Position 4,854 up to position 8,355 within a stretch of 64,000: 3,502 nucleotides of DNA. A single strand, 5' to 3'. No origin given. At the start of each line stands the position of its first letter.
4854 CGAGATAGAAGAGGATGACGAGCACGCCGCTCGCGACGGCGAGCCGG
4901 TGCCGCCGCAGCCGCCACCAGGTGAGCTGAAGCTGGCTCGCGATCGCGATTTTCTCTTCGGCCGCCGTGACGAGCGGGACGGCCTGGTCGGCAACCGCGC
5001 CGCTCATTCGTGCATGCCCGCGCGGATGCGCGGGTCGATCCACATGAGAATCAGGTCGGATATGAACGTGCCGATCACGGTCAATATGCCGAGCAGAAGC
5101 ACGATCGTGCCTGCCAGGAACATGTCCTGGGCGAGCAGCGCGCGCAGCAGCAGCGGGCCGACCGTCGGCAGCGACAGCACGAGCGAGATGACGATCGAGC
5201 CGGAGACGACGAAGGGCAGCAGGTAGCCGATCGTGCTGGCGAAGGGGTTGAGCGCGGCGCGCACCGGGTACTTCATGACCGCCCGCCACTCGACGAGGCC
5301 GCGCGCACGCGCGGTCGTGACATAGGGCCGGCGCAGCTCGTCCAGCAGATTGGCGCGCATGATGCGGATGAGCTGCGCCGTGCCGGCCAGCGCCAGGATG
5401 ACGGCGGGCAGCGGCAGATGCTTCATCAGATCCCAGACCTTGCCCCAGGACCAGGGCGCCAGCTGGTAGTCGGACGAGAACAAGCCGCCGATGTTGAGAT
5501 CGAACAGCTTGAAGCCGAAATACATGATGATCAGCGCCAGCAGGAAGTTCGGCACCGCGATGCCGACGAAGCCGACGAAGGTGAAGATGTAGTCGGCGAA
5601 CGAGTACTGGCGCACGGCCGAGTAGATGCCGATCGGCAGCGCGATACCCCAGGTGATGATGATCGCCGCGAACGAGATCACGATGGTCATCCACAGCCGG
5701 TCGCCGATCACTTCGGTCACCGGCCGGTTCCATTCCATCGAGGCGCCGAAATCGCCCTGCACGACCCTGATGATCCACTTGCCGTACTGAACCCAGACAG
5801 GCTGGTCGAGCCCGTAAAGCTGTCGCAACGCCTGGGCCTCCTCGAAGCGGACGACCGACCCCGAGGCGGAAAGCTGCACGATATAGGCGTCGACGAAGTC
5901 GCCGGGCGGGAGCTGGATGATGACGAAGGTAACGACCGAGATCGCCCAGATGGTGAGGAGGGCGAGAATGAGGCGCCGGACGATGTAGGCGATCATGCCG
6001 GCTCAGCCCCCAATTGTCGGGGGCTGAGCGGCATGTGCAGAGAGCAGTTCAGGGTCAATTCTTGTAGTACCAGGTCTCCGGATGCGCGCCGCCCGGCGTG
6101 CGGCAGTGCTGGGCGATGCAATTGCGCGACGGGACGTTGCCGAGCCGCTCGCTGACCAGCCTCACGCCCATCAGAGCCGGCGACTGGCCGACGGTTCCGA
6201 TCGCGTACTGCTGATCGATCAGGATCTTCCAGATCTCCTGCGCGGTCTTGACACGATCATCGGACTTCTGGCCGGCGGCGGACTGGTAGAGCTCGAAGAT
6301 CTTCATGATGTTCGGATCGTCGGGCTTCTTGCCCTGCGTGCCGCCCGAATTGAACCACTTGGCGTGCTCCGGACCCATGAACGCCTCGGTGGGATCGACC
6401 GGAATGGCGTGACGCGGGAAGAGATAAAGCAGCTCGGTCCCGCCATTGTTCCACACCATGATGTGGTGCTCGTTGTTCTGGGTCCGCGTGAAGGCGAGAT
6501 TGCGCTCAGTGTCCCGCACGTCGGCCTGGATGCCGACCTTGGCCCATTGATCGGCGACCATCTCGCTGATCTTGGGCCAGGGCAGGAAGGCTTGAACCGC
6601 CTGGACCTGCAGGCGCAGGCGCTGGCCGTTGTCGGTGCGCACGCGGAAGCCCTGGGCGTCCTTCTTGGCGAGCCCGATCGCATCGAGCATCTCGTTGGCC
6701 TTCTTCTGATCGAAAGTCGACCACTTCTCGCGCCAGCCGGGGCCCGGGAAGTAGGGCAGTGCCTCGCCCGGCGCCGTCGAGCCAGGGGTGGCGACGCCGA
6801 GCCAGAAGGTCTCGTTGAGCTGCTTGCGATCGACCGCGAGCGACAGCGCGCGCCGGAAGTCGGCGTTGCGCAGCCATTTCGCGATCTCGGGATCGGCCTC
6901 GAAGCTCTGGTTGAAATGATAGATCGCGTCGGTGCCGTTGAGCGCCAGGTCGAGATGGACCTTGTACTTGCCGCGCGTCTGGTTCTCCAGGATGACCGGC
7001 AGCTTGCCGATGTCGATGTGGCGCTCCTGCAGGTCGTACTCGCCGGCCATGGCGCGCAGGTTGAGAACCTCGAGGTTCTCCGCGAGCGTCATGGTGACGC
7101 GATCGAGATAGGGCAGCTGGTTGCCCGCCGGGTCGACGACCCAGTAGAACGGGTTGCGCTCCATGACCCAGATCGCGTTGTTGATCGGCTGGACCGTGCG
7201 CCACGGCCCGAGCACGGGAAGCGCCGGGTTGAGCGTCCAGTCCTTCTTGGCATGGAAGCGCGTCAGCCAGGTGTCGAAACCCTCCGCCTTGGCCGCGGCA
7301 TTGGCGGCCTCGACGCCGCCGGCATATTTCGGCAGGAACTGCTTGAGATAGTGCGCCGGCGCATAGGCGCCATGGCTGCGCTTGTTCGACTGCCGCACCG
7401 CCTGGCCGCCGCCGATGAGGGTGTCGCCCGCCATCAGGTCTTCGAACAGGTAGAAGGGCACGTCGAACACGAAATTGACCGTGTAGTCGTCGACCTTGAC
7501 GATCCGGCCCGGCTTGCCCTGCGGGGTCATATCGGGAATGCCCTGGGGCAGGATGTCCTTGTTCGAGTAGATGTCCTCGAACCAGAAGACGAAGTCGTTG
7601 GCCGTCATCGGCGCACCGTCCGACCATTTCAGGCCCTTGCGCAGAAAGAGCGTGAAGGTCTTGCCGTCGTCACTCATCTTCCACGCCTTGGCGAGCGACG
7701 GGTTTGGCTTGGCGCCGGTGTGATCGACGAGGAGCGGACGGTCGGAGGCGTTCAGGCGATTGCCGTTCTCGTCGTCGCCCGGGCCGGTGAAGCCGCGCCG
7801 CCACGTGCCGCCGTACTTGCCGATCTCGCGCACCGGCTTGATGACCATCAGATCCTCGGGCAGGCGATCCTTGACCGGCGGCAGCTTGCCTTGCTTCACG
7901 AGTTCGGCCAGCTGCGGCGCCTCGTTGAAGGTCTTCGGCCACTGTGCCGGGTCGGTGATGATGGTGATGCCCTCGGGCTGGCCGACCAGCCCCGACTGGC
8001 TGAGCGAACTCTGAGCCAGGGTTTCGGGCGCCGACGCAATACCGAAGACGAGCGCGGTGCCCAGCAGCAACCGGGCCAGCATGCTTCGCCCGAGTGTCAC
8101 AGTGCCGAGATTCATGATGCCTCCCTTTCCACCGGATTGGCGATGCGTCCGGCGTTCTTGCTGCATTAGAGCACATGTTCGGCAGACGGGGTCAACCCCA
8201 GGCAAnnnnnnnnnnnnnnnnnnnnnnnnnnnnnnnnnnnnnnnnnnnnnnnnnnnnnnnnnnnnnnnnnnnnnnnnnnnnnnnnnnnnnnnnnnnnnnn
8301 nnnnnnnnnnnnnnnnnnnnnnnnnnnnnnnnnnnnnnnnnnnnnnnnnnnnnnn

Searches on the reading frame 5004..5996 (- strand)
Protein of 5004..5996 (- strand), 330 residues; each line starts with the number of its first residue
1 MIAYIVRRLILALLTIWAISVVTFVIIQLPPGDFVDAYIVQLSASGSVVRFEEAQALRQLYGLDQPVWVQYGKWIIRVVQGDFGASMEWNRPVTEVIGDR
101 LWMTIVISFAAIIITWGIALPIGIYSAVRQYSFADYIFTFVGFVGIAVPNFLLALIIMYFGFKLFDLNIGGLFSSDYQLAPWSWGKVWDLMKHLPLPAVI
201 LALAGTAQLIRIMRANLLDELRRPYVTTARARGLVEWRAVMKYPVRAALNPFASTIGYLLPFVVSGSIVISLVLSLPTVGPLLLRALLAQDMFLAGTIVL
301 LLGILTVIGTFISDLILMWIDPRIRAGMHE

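Call 55: search_protein_families(library=pfam, proteins=[window:5004-5996:-], max_evalue=0.00001)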
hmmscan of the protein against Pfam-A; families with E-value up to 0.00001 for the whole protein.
window:5004-5996:- (330 aa): 2 families
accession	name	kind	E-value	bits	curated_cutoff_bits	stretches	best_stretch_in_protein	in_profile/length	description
PF00528.27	BPD_transp_1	-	2.8e-28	99.3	26.4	1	119-325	1-183/184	Binding-protein-dependent transport system inner membrane component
PF19300.4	BPD_transp_1_N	-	1.6e-10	41.6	23.8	1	1-103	1-109/114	Binding-prot-dependent transport system membrane comp, N-term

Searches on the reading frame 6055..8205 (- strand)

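Call 31: search_protein_families(library=pfam, proteins=[window:6055-8205:-], max_evalue=0.00001)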
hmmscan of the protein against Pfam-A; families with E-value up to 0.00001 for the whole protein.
window:6055-8205:- (716 aa): 1 family
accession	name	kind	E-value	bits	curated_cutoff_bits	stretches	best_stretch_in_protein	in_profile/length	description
PF00496.27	SBP_bac_5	-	9.7e-58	196.5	32.4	1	166-589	1-348/368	Bacterial extracellular solute-binding proteins, family 5 Middle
